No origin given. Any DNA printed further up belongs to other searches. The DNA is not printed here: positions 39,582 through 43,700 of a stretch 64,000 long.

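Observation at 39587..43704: AT-rich single-gene island encoding a 1273-aa SIR2-domain protein: candidate stand-alone NADase-type anti-phage system with an unassigned ~1000-aa sensor region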

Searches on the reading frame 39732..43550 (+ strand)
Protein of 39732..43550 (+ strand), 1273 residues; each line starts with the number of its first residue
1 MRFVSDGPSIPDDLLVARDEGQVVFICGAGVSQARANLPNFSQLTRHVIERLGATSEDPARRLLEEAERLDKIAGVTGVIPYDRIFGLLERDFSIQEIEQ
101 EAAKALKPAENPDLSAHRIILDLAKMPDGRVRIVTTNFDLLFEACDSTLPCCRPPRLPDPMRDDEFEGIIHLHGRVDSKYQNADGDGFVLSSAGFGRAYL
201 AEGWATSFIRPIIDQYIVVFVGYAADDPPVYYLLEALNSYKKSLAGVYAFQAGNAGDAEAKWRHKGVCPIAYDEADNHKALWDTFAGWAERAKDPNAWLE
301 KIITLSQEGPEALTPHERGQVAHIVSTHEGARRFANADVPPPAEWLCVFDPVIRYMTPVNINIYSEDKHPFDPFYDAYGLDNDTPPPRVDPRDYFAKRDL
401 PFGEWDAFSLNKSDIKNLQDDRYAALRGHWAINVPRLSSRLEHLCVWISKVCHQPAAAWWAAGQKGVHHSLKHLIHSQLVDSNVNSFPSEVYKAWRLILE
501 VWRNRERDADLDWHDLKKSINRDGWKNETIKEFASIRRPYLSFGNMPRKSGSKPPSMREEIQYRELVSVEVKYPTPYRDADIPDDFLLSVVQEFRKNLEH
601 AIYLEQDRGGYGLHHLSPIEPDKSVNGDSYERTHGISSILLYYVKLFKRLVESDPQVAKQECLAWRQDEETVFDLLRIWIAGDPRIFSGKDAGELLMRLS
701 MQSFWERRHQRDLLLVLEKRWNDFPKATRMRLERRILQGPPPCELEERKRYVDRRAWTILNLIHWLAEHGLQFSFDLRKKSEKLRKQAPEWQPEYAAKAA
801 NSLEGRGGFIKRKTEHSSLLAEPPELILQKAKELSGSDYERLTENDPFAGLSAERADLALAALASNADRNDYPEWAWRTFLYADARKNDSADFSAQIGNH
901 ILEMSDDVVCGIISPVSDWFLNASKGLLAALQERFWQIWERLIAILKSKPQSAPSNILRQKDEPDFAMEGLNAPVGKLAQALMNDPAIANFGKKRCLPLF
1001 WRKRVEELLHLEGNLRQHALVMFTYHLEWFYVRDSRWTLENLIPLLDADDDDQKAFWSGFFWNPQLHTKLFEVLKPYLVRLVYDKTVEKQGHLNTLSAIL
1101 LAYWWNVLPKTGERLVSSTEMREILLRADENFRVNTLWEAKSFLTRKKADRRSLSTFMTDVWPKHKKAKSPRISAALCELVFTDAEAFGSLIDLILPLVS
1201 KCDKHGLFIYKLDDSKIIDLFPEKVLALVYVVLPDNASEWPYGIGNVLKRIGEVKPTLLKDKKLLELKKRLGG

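Call 6: search_protein_families(library=pfam, proteins=[window:39732-43550:+], max_evalue=1)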
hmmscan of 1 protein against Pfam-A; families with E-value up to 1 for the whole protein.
window:39732-43550:+ (1273 aa): 1 family
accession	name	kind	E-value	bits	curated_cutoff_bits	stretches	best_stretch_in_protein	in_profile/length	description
PF13289.12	SIR2_2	-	4.3e-11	43.5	24.5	1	132-270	2-141/141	SIR2-like domain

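Call 7: search_protein_families(library=padloc, proteins=[window:39732-43550:+], max_evalue=1)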
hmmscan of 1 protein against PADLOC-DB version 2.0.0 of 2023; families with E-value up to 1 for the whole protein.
window:39732-43550:+ (1273 aa): 5 families
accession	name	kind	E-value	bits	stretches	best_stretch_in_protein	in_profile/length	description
PDLC04167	Dsr1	-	2.9e-99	331.4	2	1-350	1-351/1248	-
PDLC02183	Dsr1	-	3e-89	298.2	2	1-346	1-353/1275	-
PDLC04081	SIR2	-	0.0025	15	1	22-145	18-152/345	-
PDLC04166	Dsr1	-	0.0033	13.2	1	5-224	7-207/1227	-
PDLC04087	SIR2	-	0.018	11.9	1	24-145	20-148/343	-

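Call 8: search_protein_families(library=ncbifam, proteins=[window:39732-43550:+], max_evalue=1)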
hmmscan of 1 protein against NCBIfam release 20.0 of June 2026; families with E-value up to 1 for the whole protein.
window:39732-43550:+ (1273 aa): 1 family
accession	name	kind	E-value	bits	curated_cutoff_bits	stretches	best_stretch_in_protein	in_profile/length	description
NF041818.1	Dsr1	equivalog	3e-120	402.9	1400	2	1-350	1-355/1263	anti-phage defense-associated sirtuin Dsr1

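Call 9: search_solved_structures(query=window:39732-43550:+, max_evalue=1, show_alignments=2)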
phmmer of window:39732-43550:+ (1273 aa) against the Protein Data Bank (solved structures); distinct sequences matched with E-value up to 1: 1.
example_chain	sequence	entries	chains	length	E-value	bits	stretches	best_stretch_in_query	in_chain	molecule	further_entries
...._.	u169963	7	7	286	0.63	10.6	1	1028-1091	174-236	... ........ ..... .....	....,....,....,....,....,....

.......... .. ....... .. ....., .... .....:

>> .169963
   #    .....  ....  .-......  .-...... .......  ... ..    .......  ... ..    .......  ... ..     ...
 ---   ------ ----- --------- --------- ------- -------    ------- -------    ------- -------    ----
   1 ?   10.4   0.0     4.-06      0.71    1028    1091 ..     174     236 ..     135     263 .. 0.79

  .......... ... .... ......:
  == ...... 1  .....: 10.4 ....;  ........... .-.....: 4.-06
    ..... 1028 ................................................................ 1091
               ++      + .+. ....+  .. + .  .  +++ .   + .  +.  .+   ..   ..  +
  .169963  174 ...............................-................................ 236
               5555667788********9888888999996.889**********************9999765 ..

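Call 10: find_homologous_proteins(query=window:39732-43550:+)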
Query window:39732-43550:+ (1273 aa): 2065 proteins with E <= 0.001 among 8000 candidates; the best 120 are listed.
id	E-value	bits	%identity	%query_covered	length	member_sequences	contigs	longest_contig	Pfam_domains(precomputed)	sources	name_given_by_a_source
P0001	0.0e+0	2443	81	100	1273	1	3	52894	PF13289.13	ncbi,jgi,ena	-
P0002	0.0e+0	2427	80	100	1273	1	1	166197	PF13289.13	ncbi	-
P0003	0.0e+0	2413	80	100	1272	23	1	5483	PF13289.13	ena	-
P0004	0.0e+0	2402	80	100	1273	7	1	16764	PF13289.13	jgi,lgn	jgi:hypothetical protein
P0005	0.0e+0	2371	78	100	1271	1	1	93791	PF13289.13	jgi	-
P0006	0.0e+0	2355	77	100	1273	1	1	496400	PF13289.13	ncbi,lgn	-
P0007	0.0e+0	2243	75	100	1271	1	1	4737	PF13289.13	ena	-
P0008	0.0e+0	2206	73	100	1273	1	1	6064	PF13289.13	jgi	jgi:hypothetical protein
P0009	0.0e+0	2175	73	100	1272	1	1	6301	PF13289.13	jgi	jgi:hypothetical protein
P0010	0.0e+0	2166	72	100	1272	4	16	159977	PF13289.13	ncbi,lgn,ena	-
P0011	0.0e+0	1928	65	100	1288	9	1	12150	PF13289.13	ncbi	-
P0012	0.0e+0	1554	54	100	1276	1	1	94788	PF13289.13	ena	-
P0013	0.0e+0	1539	54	100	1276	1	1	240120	PF13289.13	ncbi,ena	-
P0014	0.0e+0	1533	53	100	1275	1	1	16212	PF13289.13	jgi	jgi:hypothetical protein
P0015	0.0e+0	1533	71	72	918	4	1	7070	-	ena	-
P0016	0.0e+0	1529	53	100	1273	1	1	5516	PF13289.13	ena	-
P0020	0.0e+0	1507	53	100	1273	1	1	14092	PF13289.13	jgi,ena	-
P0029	0.0e+0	1457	51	100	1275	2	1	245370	PF13289.13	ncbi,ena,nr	ncbi:MAG: hypothetical protein FD174_443 [Geobacteraceae bacterium]|nr:MAG: hypothetical protein FD1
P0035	0.0e+0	1421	50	100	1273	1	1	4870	PF13289.13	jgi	jgi:hypothetical protein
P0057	0.0e+0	1371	49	100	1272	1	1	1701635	PF13289.13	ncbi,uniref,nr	ncbi:hypothetical protein F6V30_00100 [Oryzomonas sagensis]|uniref:SIR2-like domain-containing prote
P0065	0.0e+0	1361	49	100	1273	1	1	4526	PF13289.13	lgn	-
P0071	0.0e+0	1354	48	100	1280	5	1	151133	PF13289.13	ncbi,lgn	ncbi:MAG: SIR2 family protein [Pseudomonadota bacterium]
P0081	0.0e+0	1337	48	100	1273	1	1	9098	PF13289.13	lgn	-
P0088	0.0e+0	1311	47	100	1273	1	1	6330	PF13289.13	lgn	-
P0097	0.0e+0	1304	47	100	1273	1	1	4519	PF13289.13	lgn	-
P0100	0.0e+0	1301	47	100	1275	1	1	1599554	PF13289.13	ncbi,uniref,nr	ncbi:SIR2 family protein [Geomonas ferrireducens]|uniref:SIR2 family protein n=1 Tax=Geomonas ferrir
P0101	0.0e+0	1300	47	100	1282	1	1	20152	PF13289.13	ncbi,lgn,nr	ncbi:MAG: SIR2 family protein [Desulfocapsaceae bacterium]|nr:SIR2 family protein [Desulfocapsaceae 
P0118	0.0e+0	1273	45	100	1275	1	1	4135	PF13289.13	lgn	-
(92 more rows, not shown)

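Call 11: search_dna_similar(query=window:39732-43550:+, collection=plasmids, mode=protein, max_rows=30)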
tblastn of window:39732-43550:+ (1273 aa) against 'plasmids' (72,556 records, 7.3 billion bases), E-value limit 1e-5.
Records with a match: 67; places in all: 67; records where one place covers at least 80% of the query: 28.
Best place of each record, by identity: <60% 67.
By first word of the organism name: Rhizobium 11; Zymomonas 9; Agrobacterium 8; Cupriavidus 5; Burkholderia 5; Sinorhizobium 4; Ralstonia 3; Pantoea 2; Escherichia 2; Shewanella 2; and 16 more.
By predicted mobility (MOB-suite, as given by PLSDB): non-mobilizable 35; conjugative 26; mobilizable 6.
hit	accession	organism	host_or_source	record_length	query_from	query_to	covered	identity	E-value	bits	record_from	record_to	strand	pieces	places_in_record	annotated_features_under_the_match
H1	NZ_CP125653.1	Rhizobium sp. BT04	Phaseolus vulgaris,Pure culture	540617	1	1251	98%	41.9%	0e+0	940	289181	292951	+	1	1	SIR2 family protein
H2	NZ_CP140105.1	Vibrio alfacsensis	Scophthalmus maximus,intestinal tract ...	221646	1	1254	99%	38.7%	0e+0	880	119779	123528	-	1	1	SIR2 family protein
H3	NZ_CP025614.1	Niveispirillum cyanobacteriorum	sing cell,cyanobacterial aggregates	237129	1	1253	98%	38.0%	0e+0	834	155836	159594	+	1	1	SIR2 family protein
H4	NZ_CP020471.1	Fuscovulum blasticum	cell culture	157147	1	1254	99%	36.1%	0e+0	778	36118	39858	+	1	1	SIR2 family protein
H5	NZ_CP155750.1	Sphingomonas parapaucimobilis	Chinese cabbage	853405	1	1254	99%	36.1%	0e+0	781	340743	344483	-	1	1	SIR2 family protein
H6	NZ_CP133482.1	Acuticoccus sp. MNP-M23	Grean algae,grean algae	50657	1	1248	98%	36.0%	0e+0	752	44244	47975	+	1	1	SIR2 family protein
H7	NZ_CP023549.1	Rhodobacter sp. CZR27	cell culture,paddy soil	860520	1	1254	99%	35.7%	0e+0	759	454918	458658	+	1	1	SIR2 family protein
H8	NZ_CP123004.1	Sinorhizobium meliloti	Medicago sativa,cell culture,nodules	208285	11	1252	98%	35.7%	0e+0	685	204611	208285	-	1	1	SIR2 family protein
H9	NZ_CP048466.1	Agrobacterium tumefaciens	walnut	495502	1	1248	98%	34.6%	0e+0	640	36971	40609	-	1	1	SIR2 family protein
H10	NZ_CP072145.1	Rhizobium sp. L51/94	Blueberry,cell culture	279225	1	1252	98%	34.5%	0e+0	684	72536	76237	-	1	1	SIR2 family protein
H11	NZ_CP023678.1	Zymomonas mobilis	-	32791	1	1254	99%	33.5%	0e+0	652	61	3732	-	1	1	SIR2 family protein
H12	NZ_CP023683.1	Zymomonas mobilis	-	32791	1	1254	99%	33.5%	0e+0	652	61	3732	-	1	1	SIR2 family protein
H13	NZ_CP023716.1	Zymomonas mobilis subsp. mobilis ZM4 = ATCC 31821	-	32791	1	1254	99%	33.5%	0e+0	652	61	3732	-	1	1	SIR2 family protein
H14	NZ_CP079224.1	Zymomonas mobilis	cell culture,Palm wine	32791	1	1254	99%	33.5%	0e+0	652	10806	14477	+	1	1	SIR2 family protein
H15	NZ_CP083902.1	Zymomonas mobilis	cell culture,Palm wine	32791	1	1254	99%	33.5%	0e+0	652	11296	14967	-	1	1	SIR2 family protein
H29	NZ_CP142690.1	Pantoea sp. S18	single cell,soil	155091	1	1236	71%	26.1%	3e-37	252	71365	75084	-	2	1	dsr1: anti-phage defense-associated sirtuin Dsr1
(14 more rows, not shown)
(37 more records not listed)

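Call 13: get_annotated_region(hit=H29, flank=6000)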
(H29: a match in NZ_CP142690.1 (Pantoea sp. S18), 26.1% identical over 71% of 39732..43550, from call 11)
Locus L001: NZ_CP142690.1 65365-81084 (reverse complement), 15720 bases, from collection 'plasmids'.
description: Pantoea sp. S18 plasmid unnamed, complete sequence
organism: Pantoea sp. S18 (NCBI taxid 3019892)
taxonomy: Bacteria; Pseudomonadota; Gammaproteobacteria; Enterobacterales; Erwiniaceae; Pantoea; Pantoea sp. S18
host: -; source: single cell,soil; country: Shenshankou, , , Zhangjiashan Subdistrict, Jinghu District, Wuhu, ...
typing (MOB-suite, as given by PLSDB): mobilizable; replicon rep_cluster_1203; relaxase MOBF
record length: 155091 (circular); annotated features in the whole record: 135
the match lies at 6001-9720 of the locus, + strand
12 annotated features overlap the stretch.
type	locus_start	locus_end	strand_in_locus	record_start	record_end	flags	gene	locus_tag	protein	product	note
CDS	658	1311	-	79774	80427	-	-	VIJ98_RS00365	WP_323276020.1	hypothetical protein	-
CDS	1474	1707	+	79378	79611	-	-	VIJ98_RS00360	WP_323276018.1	hypothetical protein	-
CDS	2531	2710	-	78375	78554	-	-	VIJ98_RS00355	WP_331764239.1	hypothetical protein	-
CDS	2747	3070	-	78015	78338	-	-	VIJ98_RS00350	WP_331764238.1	plasmid SOS inhibition protein A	-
CDS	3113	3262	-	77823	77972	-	-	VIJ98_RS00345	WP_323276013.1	hypothetical protein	-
CDS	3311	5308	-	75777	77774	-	-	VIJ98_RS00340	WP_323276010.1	ParB N-terminal domain-containing protein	-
CDS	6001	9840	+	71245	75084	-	dsr1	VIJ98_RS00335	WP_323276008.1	anti-phage defense-associated sirtuin Dsr1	-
CDS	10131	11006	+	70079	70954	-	-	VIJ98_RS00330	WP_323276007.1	transposase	-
CDS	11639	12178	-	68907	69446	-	-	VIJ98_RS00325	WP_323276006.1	conjugation system SOS inhibitor PsiB family protein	-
CDS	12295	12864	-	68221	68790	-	ssb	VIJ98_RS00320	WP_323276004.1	single-stranded DNA-binding protein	GO:0006310 - DNA recombination [Evidence IEA]; GO:0006281 - DNA repair [Evidence IEA]; GO:0006260 - DNA replication ...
CDS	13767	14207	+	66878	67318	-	umuD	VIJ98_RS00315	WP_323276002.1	translesion error-prone DNA polymerase V autoproteolytic subunit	-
CDS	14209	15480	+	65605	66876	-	umuC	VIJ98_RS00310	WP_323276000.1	translesion error-prone DNA polymerase V subunit UmuC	GO:0006281 - DNA repair [Evidence IEA]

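Call 17: find_encoding_contigs(protein=P0001, flank=8000, max_places=3)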
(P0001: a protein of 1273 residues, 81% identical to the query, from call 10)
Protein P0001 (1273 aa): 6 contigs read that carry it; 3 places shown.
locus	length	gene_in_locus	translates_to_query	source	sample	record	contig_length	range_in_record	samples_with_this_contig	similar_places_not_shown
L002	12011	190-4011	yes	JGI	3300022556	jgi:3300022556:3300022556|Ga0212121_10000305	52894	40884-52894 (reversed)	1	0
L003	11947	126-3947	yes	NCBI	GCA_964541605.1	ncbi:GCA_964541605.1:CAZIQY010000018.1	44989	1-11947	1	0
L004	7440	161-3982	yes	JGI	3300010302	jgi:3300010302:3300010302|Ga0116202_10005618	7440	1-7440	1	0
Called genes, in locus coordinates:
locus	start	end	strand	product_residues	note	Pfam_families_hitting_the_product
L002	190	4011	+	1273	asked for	PF13289:SIR2_2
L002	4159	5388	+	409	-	PF00149:Metallophos, PF12320:SbcD_C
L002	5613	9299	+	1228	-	PF02463:SMC_N, PF13476:AAA_23, PF13555:AAA_29 (faint), PF13558:SbcC_Walker_B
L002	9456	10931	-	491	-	PF00361:Proton_antipo_M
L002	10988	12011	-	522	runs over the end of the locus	PF00361:Proton_antipo_M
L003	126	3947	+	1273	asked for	PF13289:SIR2_2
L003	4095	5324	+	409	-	PF00149:Metallophos, PF12320:SbcD_C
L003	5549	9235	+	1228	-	PF02463:SMC_N, PF13476:AAA_23, PF13555:AAA_29 (faint), PF13558:SbcC_Walker_B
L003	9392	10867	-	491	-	PF00361:Proton_antipo_M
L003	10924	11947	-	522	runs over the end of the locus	PF00361:Proton_antipo_M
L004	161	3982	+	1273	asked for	PF13289:SIR2_2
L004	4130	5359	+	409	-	PF00149:Metallophos, PF12320:SbcD_C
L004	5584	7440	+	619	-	?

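Call 18: find_encoding_contigs(protein=P0002, flank=8000, max_places=2)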
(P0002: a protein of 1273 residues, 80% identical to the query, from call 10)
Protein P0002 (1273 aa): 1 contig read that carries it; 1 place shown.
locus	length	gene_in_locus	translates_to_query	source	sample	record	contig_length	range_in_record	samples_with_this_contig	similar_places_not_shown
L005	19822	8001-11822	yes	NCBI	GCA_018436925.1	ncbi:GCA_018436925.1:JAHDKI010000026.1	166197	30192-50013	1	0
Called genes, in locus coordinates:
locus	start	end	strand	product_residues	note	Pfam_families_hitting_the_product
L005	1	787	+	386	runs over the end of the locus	PF00389:2-Hacid_dh, PF02826:2-Hacid_dh_C, PF03446:NAD_binding_2 (weak)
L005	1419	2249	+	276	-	PF07728:AAA_5, PF08406:CbbQ_C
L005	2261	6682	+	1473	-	PF11775:CobT_C (faint), PF00092:VWA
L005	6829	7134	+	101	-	PF01909:NTP_transf_2, PF18765:Polbeta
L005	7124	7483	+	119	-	PF01934:HepT-like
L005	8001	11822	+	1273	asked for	PF13289:SIR2_2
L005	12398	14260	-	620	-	PF02771:Acyl-CoA_dh_N, PF02770:Acyl-CoA_dh_M, PF00441:Acyl-CoA_dh_1, PF22924:ACOX_C_alpha1 (weak), PF08028:Acyl-CoA_dh_2 (faint), PF12806:Acyl-CoA_dh_C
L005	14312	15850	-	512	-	PF11794:HpaB_N, PF03241:HpaB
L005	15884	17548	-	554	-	PF00501:AMP-binding, PF13193:AMP-binding_C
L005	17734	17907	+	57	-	-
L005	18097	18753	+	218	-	PF00440:TetR_N, PF17932:TetR_C_24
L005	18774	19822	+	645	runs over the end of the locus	PF00724:Oxidored_FMN, PF00890:FAD_binding_2 (weak), PF03486:HI0933_like (weak), PF07992:Pyr_redox_2, PF12831:FAD_oxidored, PF13450:NAD_binding_8, PF13738:Pyr_redox_3 (weak), PF00070:Pyr_redox, +3 more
